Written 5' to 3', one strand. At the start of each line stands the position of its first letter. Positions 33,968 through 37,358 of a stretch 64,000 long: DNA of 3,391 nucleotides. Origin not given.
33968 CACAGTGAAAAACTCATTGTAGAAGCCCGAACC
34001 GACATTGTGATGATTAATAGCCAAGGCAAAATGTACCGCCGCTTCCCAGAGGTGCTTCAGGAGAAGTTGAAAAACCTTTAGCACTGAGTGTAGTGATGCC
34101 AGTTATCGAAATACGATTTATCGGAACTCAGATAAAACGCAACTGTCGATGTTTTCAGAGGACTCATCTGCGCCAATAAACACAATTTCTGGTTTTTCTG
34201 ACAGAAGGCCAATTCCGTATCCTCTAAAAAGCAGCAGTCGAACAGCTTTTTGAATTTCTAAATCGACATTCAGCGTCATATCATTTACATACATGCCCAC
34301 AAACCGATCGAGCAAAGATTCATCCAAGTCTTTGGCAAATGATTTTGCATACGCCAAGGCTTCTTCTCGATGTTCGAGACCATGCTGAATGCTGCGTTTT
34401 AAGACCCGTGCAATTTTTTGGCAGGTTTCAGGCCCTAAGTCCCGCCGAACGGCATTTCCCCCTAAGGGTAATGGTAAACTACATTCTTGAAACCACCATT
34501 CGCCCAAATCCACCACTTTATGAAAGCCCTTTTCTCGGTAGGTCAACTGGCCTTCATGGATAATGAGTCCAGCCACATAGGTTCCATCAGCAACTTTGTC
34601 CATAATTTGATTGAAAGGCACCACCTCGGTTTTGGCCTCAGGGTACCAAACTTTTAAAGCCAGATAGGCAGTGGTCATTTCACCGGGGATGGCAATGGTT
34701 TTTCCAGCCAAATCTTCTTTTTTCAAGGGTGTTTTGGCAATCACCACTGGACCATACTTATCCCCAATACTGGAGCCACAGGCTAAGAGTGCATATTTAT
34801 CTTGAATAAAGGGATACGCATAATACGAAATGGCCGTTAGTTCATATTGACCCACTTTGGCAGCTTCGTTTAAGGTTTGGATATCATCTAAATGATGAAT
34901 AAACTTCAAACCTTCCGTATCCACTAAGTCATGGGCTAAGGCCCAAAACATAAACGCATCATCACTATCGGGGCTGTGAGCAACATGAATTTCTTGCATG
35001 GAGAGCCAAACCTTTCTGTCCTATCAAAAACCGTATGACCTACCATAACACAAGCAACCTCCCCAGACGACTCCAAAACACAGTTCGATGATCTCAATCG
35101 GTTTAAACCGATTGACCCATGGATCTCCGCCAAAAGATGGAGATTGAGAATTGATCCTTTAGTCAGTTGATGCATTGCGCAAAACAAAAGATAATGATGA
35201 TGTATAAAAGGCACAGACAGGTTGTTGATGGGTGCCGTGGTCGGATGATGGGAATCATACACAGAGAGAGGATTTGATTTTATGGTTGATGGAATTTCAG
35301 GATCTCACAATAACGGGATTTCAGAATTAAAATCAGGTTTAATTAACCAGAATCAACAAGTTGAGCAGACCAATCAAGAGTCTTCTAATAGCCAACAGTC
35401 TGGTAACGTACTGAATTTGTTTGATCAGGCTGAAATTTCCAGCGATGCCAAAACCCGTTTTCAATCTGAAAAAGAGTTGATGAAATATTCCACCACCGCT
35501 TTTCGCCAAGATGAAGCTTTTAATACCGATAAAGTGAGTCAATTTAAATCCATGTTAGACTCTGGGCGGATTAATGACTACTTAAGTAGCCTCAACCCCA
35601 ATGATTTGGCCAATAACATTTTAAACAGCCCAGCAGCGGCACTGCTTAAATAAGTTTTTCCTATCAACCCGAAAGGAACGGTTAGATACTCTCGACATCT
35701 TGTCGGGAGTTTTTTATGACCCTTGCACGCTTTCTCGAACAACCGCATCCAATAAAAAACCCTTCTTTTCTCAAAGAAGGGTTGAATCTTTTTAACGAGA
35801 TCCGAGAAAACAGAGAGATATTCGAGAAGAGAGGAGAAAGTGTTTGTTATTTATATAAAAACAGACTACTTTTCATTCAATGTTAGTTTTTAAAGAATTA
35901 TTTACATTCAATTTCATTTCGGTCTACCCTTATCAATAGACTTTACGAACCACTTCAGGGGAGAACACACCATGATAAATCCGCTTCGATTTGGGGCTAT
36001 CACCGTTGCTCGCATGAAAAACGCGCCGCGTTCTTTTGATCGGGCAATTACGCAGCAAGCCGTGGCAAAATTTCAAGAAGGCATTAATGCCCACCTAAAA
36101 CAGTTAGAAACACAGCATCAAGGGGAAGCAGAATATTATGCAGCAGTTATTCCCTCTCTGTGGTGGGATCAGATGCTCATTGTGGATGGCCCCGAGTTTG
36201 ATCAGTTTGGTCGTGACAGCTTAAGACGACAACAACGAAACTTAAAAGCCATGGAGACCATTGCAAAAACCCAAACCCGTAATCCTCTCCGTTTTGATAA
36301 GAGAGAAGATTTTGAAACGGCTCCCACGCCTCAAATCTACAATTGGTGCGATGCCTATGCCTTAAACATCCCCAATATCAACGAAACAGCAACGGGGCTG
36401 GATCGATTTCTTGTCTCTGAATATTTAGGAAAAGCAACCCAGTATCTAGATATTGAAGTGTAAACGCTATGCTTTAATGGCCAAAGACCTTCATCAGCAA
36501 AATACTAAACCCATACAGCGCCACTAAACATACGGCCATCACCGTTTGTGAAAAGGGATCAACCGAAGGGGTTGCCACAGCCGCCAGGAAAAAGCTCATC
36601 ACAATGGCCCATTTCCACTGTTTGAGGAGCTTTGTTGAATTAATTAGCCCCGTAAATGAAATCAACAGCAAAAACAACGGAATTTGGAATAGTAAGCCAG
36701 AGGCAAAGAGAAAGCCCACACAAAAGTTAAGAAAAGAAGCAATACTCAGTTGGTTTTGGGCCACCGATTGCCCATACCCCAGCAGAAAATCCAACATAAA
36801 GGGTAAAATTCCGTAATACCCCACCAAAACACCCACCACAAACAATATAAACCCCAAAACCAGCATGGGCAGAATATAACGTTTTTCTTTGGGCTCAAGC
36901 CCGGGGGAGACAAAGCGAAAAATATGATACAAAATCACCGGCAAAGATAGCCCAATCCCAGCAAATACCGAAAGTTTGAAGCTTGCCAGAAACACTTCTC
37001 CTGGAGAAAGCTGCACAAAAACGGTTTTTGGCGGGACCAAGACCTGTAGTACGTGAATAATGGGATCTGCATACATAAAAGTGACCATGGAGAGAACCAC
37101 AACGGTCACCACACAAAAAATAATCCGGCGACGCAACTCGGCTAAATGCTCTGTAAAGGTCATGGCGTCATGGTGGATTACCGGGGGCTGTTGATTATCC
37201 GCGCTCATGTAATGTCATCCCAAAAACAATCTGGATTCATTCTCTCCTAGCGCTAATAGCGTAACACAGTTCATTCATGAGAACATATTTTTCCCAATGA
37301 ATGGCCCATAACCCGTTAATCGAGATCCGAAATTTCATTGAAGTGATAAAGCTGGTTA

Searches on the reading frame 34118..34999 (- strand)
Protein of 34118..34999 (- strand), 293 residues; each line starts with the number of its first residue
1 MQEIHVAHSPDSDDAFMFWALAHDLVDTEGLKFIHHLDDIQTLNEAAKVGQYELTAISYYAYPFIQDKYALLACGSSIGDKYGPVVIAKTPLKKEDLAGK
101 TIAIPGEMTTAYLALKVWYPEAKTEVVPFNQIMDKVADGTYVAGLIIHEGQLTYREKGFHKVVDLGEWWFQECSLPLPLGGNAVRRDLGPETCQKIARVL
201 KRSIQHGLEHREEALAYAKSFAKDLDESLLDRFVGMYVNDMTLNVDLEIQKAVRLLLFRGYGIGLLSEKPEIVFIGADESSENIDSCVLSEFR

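Call 86: search_protein_families(library=pfam, proteins=[window:34118-34999:-], max_evalue=0.001)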
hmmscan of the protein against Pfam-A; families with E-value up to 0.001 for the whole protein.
window:34118-34999:- (293 aa): 1 family
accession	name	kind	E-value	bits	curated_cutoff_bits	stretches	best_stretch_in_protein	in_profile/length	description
PF02621.19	VitK2_biosynth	-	2.4e-73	247.1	26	1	4-259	1-249/252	Menaquinone biosynthesis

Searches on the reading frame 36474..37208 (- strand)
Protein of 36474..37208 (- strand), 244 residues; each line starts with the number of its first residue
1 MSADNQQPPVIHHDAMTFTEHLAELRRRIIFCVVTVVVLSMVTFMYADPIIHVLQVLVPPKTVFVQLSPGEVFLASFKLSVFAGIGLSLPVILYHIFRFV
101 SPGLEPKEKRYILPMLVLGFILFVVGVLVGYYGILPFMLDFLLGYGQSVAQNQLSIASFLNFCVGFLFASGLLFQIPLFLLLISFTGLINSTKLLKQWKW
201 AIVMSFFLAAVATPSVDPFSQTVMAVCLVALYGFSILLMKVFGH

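Call 86: search_protein_families(library=pfam, proteins=[window:36474-37208:-], max_evalue=0.001)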
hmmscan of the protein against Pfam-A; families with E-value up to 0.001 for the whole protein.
window:36474-37208:- (244 aa): 1 family
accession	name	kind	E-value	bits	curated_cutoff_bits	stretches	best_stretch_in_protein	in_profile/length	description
PF00902.23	TatC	-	2e-59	201.4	25.1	1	20-226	1-207/208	Sec-independent protein translocase protein (TatC)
